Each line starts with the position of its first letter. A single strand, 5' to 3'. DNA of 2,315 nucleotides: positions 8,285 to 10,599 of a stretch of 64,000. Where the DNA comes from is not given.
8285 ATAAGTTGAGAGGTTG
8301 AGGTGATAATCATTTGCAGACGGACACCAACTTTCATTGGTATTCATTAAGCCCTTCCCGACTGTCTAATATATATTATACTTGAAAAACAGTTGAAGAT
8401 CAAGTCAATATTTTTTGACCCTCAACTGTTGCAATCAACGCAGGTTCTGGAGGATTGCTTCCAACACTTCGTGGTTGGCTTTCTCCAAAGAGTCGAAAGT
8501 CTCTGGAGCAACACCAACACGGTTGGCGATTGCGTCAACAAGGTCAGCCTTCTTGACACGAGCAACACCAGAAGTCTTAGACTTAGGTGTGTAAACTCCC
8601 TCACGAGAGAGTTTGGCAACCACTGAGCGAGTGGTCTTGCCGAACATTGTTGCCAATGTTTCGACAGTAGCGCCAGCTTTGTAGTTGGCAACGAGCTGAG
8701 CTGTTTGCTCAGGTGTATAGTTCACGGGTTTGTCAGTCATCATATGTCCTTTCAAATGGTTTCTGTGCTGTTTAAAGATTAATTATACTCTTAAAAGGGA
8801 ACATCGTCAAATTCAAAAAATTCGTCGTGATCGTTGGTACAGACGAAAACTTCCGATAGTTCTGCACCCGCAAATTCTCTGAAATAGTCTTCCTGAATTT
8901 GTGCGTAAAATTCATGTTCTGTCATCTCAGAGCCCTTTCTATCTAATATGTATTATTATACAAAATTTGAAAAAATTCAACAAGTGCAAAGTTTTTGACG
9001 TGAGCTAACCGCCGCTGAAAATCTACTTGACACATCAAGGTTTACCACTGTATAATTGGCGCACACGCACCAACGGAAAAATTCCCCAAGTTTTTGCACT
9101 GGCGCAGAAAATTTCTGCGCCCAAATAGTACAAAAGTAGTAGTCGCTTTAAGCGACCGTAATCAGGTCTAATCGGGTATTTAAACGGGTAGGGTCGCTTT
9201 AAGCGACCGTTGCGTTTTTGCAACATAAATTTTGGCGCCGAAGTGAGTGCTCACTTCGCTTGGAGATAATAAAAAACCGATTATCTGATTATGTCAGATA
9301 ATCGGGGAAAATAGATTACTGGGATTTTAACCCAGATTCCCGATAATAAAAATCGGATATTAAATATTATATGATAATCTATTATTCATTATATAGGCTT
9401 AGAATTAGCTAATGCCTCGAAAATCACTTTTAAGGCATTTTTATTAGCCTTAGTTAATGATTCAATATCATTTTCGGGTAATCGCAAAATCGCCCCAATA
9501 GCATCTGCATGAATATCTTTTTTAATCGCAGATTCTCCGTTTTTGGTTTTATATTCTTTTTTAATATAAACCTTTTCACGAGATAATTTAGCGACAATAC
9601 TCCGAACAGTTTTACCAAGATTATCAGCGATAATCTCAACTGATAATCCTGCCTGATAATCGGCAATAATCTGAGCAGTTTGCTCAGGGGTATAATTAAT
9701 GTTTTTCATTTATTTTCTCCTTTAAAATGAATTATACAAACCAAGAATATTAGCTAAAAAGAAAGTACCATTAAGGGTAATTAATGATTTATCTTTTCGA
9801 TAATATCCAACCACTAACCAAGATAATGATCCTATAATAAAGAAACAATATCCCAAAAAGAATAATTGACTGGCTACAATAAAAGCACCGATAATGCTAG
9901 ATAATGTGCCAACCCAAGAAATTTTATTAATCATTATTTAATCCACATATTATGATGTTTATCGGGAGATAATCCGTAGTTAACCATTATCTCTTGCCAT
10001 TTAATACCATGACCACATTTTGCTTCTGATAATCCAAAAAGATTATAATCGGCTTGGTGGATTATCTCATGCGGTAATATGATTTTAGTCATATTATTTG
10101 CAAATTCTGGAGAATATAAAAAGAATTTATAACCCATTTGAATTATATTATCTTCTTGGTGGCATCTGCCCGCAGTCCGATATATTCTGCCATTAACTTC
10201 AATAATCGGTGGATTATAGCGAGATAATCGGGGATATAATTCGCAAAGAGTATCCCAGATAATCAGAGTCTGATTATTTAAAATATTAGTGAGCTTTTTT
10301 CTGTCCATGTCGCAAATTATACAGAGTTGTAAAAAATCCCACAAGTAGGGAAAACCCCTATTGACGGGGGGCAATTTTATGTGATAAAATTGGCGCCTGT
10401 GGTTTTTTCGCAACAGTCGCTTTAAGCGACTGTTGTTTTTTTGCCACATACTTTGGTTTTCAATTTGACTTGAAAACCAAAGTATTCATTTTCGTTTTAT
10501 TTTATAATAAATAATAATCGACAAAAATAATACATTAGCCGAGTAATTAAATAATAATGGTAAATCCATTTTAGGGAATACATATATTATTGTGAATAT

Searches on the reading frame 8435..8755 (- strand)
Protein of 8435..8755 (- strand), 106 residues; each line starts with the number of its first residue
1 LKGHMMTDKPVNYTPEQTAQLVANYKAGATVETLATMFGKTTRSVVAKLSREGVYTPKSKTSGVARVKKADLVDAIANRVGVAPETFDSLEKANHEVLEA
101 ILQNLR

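Call 11: search_protein_families(library=pfam, proteins=[window:8435-8755:-], max_evalue=0.01)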
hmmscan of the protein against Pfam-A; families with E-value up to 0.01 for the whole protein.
window:8435-8755:- (106 aa): 1 family
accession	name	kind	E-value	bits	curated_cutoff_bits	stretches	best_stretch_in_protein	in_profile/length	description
PF01527.26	HTH_Tnp_1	-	0.0055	17.3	24.1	0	12-36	6-31/75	Transposase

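Call 12: search_protein_families(library=phrogs, proteins=[window:8435-8755:-], max_evalue=0.01)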
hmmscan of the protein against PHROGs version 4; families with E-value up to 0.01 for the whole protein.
window:8435-8755:- (106 aa): 4 families
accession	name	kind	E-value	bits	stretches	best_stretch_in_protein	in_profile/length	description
phrog_1725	-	DNA, RNA and nucleotide metabolism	2e-07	32.5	1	31-104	39-122/129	DNA binding protein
phrog_323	-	transcription regulation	4.6e-07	30.7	1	9-54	145-190/319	transcriptional regulator, D5-like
phrog_664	-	DNA, RNA and nucleotide metabolism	0.0027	18.6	1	5-64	77-136/210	DNA binding protein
phrog_7170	-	DNA, RNA and nucleotide metabolism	0.0029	18.7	1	10-93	74-152/219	HTH DNA binding protein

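Call 29: search_dna_similar(query=window:8435-8755:-, collection=phages, mode=protein, max_rows=15, max_evalue=0.001)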
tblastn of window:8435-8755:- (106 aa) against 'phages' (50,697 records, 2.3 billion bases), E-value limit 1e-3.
Records with a match: 2; places in all: 2; records where one place covers at least 80% of the query: 0.
Best place of each record, by identity: <60% 2.
By first word of the organism name: Erwinia 1; Pantoea 1.
By host as written in the record: Erwinia amylovora 1; Pantoea agglomerans AUR 1.
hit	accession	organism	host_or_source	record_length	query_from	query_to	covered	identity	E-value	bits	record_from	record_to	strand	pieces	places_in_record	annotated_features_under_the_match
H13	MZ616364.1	Erwinia phage KEY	Erwinia amylovora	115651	12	76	61%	36.8%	3e-4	44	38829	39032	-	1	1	putative transcription factor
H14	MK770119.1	Pantoea phage vB_PagS_AAS21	Pantoea agglomerans AUR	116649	12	76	61%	36.8%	3e-4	44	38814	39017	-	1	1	putative transcription factor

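Call 42: get_annotated_region(hit=H13, flank=4000)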
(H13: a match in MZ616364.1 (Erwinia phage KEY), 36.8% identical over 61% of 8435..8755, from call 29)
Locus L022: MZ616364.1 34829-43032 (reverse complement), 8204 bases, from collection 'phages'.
description: Erwinia phage KEY, complete genome.
organism: Erwinia phage KEY (NCBI taxid 2821255)
taxonomy: Viruses; Duplodnaviria; Heunggongvirae; Uroviricota; Caudoviricetes; Demerecviridae; Markadamsvirinae
host: Erwinia amylovora; source: fire blight affected quince and pear trees; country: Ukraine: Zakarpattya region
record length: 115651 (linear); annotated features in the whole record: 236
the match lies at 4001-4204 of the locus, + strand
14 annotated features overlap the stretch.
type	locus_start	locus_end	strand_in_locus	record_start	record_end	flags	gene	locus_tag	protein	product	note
regulatory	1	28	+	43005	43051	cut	-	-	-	terminator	-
CDS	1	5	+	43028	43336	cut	-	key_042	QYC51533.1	hypothetical protein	-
CDS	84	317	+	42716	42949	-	-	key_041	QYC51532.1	hypothetical protein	-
CDS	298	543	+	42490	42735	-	-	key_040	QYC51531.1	hypothetical protein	-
CDS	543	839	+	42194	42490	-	-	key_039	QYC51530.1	hypothetical protein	-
CDS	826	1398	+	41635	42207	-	-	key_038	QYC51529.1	hypothetical protein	-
CDS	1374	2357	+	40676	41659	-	-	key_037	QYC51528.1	putative NAD-dependent DNA ligase, subunit A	-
CDS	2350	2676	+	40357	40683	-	-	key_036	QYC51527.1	hypothetical protein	-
CDS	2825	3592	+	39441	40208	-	-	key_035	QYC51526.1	putative NAD-dependent DNA ligase, subunit B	-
CDS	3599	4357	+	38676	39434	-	-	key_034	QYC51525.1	putative transcription factor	-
regulatory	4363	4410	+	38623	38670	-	-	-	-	terminator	-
CDS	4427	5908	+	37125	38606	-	-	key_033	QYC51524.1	putative replicative DNA helicase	-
CDS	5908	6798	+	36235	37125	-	-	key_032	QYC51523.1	putative DNA replication primase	-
CDS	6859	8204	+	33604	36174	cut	-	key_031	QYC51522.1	putative DNA polymerase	-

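Call 51: search_protein_families(library=pfam, proteins=[window:8435-8755:-], max_evalue=1)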
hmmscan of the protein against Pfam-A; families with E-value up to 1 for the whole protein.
window:8435-8755:- (106 aa): 3 families
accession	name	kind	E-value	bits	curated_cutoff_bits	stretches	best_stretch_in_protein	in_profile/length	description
PF01527.26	HTH_Tnp_1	-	0.0055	17.3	24.1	1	12-36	6-31/75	Transposase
PF16901.10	DAO_C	-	0.011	16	31.4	1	13-103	28-117/126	C-terminal domain of alpha-glycerophosphate oxidase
PF07750.17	GcrA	-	0.057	14.2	26.9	1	12-76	2-67/155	GcrA cell cycle regulator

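Call 66: search_solved_structures(query=A3, max_evalue=1)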
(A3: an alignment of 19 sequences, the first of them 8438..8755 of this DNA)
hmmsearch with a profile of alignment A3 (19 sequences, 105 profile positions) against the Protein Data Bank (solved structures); distinct sequences matched with E-value up to 1: 7.
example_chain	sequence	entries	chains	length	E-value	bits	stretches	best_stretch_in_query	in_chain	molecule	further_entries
2lvs_A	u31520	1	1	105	0.13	15.6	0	6-43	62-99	Putative uncharacterized protein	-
9hra_A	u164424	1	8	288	0.33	14.3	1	25-91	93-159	2-methylisocitrate lyase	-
9hgk_A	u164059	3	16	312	0.39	14.1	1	25-91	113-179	2-methylisocitrate lyase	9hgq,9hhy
9hhs_A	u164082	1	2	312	0.46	13.9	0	25-87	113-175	2-methylisocitrate lyase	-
9lif_A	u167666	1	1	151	0.68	13.3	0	32-93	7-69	Aciniform spidroin 1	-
9fw6_A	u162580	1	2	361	0.83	13.1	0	32-88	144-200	Adenosine kinase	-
9hgo_A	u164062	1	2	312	0.97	12.8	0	25-91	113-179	2-methylisocitrate lyase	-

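Call 75: find_related_loci(query=A3, collection=viral_contigs, flank=6000)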
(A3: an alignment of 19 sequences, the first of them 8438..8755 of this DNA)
Query A3 (106 aa) in viral_contigs; peptide patterns used: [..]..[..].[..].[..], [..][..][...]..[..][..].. (x = any residue, [..] = any of these).
600 stretches matched a pattern (row limit reached: there are more); 488 encode a relative of the query (tblastn E <= 1e-3); the best 80 are kept; 78 distinct loci.
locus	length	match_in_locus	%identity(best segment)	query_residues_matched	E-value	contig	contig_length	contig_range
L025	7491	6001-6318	95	1-106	3e-66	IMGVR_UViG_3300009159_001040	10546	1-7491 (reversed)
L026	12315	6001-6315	95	2-106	1e-64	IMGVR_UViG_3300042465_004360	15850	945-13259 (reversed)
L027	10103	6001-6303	94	1-101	1e-60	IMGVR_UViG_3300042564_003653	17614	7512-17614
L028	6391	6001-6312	90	1-104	4e-60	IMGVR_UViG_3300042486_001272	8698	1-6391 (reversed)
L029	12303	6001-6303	93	1-101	2e-60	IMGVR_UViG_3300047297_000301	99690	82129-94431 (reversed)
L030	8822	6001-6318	87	1-106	7e-60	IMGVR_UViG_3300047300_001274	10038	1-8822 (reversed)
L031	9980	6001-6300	94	2-101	7e-60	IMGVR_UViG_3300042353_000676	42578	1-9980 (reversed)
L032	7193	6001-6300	93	2-101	2e-59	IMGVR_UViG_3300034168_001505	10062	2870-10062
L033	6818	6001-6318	86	1-106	6e-58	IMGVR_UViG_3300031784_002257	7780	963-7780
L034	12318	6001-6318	85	1-106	6e-58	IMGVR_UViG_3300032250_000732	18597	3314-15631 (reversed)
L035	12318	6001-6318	86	1-106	9e-58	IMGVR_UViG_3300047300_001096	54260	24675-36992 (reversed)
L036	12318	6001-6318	83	1-106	5e-57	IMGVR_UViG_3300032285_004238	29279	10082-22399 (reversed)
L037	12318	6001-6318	84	1-106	1e-56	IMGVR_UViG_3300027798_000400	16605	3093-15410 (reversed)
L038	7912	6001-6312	85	1-104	3e-55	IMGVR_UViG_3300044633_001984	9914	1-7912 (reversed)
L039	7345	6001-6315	83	2-106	4e-54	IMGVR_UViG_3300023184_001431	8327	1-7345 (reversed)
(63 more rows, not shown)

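Call 87: find_homologous_proteins(query=window:8438-8755:-, max_evalue=0.001)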
Query window:8438-8755:- (106 aa): 2061 proteins with E <= 0.001 among 2069 candidates; the best 120 are listed.
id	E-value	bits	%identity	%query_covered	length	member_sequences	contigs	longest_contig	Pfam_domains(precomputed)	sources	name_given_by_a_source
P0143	2.6e-54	199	93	100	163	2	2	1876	PF26822.1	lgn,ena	-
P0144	2.1e-53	196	95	96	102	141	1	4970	PF26822.1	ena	-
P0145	4.2e-52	192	93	96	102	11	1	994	PF26822.1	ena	-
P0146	5.0e-52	192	93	96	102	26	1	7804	PF26822.1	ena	-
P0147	6.4e-52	191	93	96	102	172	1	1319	PF26822.1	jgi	-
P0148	1.5e-51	190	93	96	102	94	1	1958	PF26822.1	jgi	jgi:hypothetical protein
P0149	2.4e-50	186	92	96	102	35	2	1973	PF26822.1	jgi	jgi:hypothetical protein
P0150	1.1e-49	184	92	95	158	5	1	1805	PF26822.1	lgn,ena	-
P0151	9.3e-49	181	89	96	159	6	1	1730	PF26822.1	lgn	-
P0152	1.0e-48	181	93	92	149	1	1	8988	-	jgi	-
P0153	2.5e-48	180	89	95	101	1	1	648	PF26822.1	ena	-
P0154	3.7e-48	179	89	95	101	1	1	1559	PF26822.1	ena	-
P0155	5.7e-48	179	90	95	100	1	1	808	PF26822.1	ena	-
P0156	6.7e-48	179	87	96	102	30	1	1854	-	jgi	jgi:hypothetical protein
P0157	7.2e-48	178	89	95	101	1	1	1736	PF26822.1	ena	-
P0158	8.9e-48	178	91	95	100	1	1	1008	PF26822.1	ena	-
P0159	1.7e-47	177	88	95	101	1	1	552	PF26822.1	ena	-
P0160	4.3e-47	176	90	95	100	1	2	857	PF26822.1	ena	-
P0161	5.1e-47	176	86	95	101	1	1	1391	PF26822.1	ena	-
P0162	6.6e-47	175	87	95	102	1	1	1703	PF26822.1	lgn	-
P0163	1.9e-46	174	86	96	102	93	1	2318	PF26822.1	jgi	jgi:hypothetical protein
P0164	2.3e-46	174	85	96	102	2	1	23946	PF26822.1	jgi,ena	jgi:hypothetical protein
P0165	8.3e-46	172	86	95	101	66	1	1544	PF26822.1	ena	-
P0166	2.0e-45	171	84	96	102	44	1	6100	PF26822.1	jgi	jgi:transposase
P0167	3.7e-45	170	84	96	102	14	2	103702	PF26822.1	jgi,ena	jgi:hypothetical protein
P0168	3.9e-45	170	84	96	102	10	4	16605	PF26822.1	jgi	jgi:hypothetical protein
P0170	8.5e-45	169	84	96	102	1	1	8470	PF26822.1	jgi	jgi:hypothetical protein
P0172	1.6e-44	168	78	100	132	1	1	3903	PF26822.1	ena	-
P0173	1.6e-44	168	81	96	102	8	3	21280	PF26822.1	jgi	jgi:hypothetical protein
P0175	2.6e-44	167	82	95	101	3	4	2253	PF26822.1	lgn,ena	-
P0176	3.3e-44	167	84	95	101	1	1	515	PF26822.1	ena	-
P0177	3.4e-44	167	84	95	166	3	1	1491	PF26822.1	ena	-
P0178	3.7e-44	167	81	96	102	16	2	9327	PF26822.1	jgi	jgi:hypothetical protein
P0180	4.8e-44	166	87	92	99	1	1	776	PF26822.1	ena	-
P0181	6.6e-44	166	83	96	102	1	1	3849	PF26822.1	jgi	jgi:hypothetical protein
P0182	7.1e-44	166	83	95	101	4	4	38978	PF26822.1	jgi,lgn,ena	-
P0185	1.2e-43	165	83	96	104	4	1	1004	PF26822.1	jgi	-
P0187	1.4e-43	165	86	90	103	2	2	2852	PF26822.1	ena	-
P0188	1.5e-43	165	82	96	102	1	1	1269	PF26822.1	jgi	-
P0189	2.7e-43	164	81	95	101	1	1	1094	PF26822.1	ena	-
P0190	2.8e-43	164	86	90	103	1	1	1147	PF26822.1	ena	-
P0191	4.1e-43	163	81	96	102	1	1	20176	PF26822.1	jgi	jgi:hypothetical protein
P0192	4.3e-43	163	83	95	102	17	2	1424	PF26822.1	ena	-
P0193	7.2e-43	162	82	95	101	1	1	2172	PF26822.1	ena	-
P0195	7.6e-43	162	81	95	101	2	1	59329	PF26822.1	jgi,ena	jgi:transposase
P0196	1.3e-42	162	80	96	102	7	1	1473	PF26822.1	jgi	jgi:hypothetical protein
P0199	2.3e-42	161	81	95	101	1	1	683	PF26822.1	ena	-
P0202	3.2e-42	160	81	95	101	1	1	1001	PF26822.1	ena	-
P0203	5.6e-42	160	80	96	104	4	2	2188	PF26822.1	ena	-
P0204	5.6e-42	160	81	96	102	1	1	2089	PF26822.1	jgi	jgi:hypothetical protein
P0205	6.9e-42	159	81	95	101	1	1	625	PF26822.1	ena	-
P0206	9.3e-42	159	79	95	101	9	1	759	PF26822.1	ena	-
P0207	1.0e-41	159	78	96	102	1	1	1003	PF26822.1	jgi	-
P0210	1.3e-41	158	79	95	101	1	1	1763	PF26822.1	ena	-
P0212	2.0e-41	158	83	90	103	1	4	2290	PF26822.1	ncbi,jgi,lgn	-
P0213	2.2e-41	158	81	95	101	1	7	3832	PF26822.1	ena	-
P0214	2.8e-41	157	79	96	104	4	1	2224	PF26822.1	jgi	jgi:hypothetical protein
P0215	3.7e-41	157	79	95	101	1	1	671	PF26822.1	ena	-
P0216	4.6e-41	157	78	95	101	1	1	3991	PF26822.1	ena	-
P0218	5.8e-41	156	82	90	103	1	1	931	PF26822.1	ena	-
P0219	6.3e-41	156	78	96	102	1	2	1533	PF26822.1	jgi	jgi:hypothetical protein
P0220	7.1e-41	156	80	96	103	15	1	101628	PF26822.1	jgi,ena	jgi:transposase-like protein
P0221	1.3e-40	155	79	95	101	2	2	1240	PF26822.1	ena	-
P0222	1.7e-40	155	78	96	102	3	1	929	PF26822.1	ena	-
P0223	1.8e-40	155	79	96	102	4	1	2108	PF26822.1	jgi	jgi:hypothetical protein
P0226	2.6e-40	154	77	96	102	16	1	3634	PF26822.1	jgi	-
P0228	2.6e-40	154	80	95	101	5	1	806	PF26822.1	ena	-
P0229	2.7e-40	154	83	90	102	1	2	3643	PF26822.1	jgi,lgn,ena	-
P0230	2.8e-40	154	80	96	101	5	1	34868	PF26822.1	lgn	-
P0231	3.0e-40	154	80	95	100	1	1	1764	PF26822.1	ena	-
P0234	3.4e-40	154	79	96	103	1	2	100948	PF26822.1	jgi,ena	jgi:transposase-like protein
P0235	3.5e-40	154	83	90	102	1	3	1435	PF26822.1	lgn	-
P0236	4.4e-40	154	77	95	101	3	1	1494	PF26822.1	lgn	-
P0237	4.7e-40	154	77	96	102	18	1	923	PF26822.1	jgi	jgi:hypothetical protein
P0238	4.8e-40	153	78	95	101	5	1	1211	PF26822.1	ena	-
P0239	4.9e-40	153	78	95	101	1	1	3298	PF26822.1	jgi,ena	-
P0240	5.2e-40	153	80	96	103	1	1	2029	PF26822.1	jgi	jgi:transposase-like protein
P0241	5.5e-40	153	79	96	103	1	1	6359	PF26822.1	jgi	-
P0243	6.8e-40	153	77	95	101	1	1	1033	PF26822.1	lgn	-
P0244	6.9e-40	153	70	99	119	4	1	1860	PF26822.1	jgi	jgi:hypothetical protein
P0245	7.6e-40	153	75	96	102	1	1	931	PF26822.1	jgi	jgi:hypothetical protein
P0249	9.6e-40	153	79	96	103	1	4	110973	PF26822.1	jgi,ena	jgi:transposase-like protein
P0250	1.2e-39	152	77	95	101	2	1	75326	PF26822.1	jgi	-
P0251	1.3e-39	152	79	95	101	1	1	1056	PF26822.1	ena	-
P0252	1.3e-39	152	82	90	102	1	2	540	PF26822.1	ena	-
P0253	1.3e-39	152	76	95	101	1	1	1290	PF26822.1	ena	-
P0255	1.8e-39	152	76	96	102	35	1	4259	PF26822.1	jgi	jgi:hypothetical protein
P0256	1.9e-39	152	82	90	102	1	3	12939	PF26822.1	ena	-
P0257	2.3e-39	151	77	95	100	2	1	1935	PF26822.1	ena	-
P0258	2.7e-39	151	78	90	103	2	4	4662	PF26822.1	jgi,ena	-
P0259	3.2e-39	151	78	95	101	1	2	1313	PF26822.1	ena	-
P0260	3.2e-39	151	76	96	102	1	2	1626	PF26822.1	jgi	jgi:hypothetical protein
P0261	4.6e-39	150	76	95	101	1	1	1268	PF26822.1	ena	-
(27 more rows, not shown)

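Call 98: predict_structure(alignment_id=A5)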
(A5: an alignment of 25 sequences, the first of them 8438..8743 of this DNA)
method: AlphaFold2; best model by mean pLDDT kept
length: 102 residues; sequences in the alignment: 25
mean_pLDDT: 85.4   pTM: 0.47
mean pLDDT of the five models: 85.4, 82.4, 82.2, 82.1, 81.1
residues with pLDDT >= 90: 70; 70-90: 17; 50-70: 10; < 50: 5
segments of 3 or more residues with pLDDT < 50: none
pLDDT, mean of each block of 10 residues (from residue 1): 60 93 91 91 92 61 87 93 94 93 79
secondary structure, 60 per line:
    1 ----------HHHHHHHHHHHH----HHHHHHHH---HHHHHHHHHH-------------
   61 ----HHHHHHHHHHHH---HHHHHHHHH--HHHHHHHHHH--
elements in order: H11-22 H27-34 H38-47 H65-76 H80-88 H91-100

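Call 101: fold_search(model_id=the predicted structure, library=pdb)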
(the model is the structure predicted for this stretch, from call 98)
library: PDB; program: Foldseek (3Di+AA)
matches with E <= 10: 215; with E <= 0.001: 0
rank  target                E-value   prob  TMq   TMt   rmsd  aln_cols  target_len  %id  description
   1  2f5d_A                2.8e-01  0.54  0.28  0.23  14.6       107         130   20  Bacillus subtilis manganese transport regulator (MNTR) bound to manganese, AC conformation, pH 6.5 (released 2006-03-07)
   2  1u78_A                3.0e-01  0.84  0.36  0.36  12.8        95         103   10  Structure of the bipartite DNA-binding domain of Tc3 transposase bound to transposon DNA (released 2004-08-31)
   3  2ev5_A                3.0e-01  0.57  0.30  0.25  14.6       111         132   19  Bacillus subtilis manganese transport regulator (MNTR) bound to calcium (released 2006-03-07)
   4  6kta_B                3.3e-01  0.66  0.32  0.25  15.0       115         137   18  Crystal structure of B. halodurans MntR in apo form (released 2019-12-04)
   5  8b4h_A                3.5e-01  0.60  0.33  0.10  11.7       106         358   17  IstA transposase cleaved donor complex (released 2023-05-03)
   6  4hv5_B                3.7e-01  0.60  0.31  0.26  14.5       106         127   20  Structure of the MNTR FE2+ complex with E site metal binding (released 2012-11-14)
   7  1on1_A                5.2e-01  0.44  0.31  0.26  15.2       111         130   22  Bacillus Subtilis Manganese Transport Regulator (Mntr) Bound To Manganese, AB Conformation. (released 2003-07-15)
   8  2x4h_A                5.2e-01  0.41  0.30  0.25  14.5       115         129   16  Crystal Structure of the hypothetical protein SSo2273 from Sulfolobus solfataricus (released 2010-07-21)
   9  6pax_A                5.5e-01  0.41  0.31  0.25  12.0       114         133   18  CRYSTAL STRUCTURE OF THE HUMAN PAX-6 PAIRED DOMAIN-DNA COMPLEX REVEALS A GENERAL MODEL FOR PAX PROTEIN-DNA INTERACTION (released 1999-07-13)
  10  4hv5_A                5.8e-01  0.47  0.32  0.26  14.0       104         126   21  Structure of the MNTR FE2+ complex with E site metal binding (released 2012-11-14)
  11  2ev0_A                6.1e-01  0.33  0.27  0.23  15.2       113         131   18  Bacillus subtilis manganese transport regulator (MNTR) bound to cadmium (released 2006-03-07)
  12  4hx7_B                7.2e-01  0.35  0.30  0.25  15.0       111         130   18  Structure of MNTR E11K mutant complexed with Cd2+ (released 2012-11-21)
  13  2ev5_B                7.6e-01  0.38  0.31  0.25  14.0       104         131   22  Bacillus subtilis manganese transport regulator (MNTR) bound to calcium (released 2006-03-07)
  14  8b9x_B                7.6e-01  0.38  0.32  0.15  11.7       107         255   17  Chimeric protein of human UFM1 E3 ligase, UFL1, and DDRGK1 (released 2023-10-25)
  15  3r60_B                7.6e-01  0.33  0.28  0.23  14.3       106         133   20  Structure of the MntR Fe2+ Complex (released 2012-04-11)
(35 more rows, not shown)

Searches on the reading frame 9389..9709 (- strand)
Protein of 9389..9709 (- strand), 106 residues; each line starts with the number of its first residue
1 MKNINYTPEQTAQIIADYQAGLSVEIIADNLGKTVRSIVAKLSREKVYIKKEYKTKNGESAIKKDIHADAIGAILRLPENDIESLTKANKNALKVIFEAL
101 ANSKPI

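Call 11: search_protein_families(library=pfam, proteins=[window:9389-9709:-], max_evalue=0.01)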
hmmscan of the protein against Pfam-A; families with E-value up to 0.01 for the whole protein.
window:9389-9709:- (106 aa): 0 families

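Call 12: search_protein_families(library=phrogs, proteins=[window:9389-9709:-], max_evalue=0.01)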
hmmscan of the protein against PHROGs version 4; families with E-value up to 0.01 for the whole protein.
window:9389-9709:- (106 aa): 3 families
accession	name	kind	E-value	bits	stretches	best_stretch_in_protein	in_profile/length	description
phrog_323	-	transcription regulation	1.5e-07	32.3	1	2-63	145-203/319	transcriptional regulator, D5-like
phrog_1725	-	DNA, RNA and nucleotide metabolism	3.3e-06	28.6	1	24-101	39-124/129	DNA binding protein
phrog_1303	-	DNA, RNA and nucleotide metabolism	0.0055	17.5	1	6-63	24-82/184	DNA binding protein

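Call 51: search_protein_families(library=pfam, proteins=[window:9389-9709:-], max_evalue=1)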
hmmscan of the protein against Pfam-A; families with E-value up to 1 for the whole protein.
window:9389-9709:- (106 aa): 7 families
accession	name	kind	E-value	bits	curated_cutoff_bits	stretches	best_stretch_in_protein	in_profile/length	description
PF07750.17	GcrA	-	0.017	15.9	26.9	1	5-54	2-52/155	GcrA cell cycle regulator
PF13384.12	HTH_23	-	0.04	14.2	24.6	1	12-38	8-34/50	Homeodomain-like domain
PF12295.13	Symplekin_C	-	0.062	13.7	25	1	29-87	124-180/182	Symplekin tight junction protein C terminal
PF01527.26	HTH_Tnp_1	-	0.065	13.9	24.1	1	5-32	6-34/75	Transposase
PF08281.18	Sigma70_r4_2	-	0.093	12.8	25.7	1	14-44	19-49/54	Sigma-70, region 4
PF08784.17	RPA_C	-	0.096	13.8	22.6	0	18-45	66-96/106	Replication protein A C terminal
PF20376.4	DUF6671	-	0.15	12.2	23.8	1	36-103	47-116/217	Domain of unknown function (DUF6671)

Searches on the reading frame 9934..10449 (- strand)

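Call 11: search_protein_families(library=pfam, proteins=[window:9934-10449:-], max_evalue=0.01)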
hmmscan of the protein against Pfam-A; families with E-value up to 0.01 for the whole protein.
window:9934-10449:- (171 aa): 1 family
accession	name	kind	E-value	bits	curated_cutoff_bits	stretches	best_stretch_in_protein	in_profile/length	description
PF10263.15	SprT-like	-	8.7e-08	32.4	25.6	1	83-157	23-94/108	SprT-like family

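Call 12: search_protein_families(library=phrogs, proteins=[window:9934-10449:-], max_evalue=0.01)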
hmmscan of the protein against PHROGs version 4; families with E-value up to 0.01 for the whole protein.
window:9934-10449:- (171 aa): 4 families
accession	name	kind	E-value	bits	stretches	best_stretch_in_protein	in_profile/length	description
phrog_6445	-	unknown function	4.3e-05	24.5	1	82-163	27-98/180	-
phrog_3768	-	unknown function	6.5e-05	23.9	1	88-166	47-114/216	-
phrog_6361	-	unknown function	0.0025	18.5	1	92-166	50-123/203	-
phrog_10756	-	unknown function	0.007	17.1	1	101-168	61-124/262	-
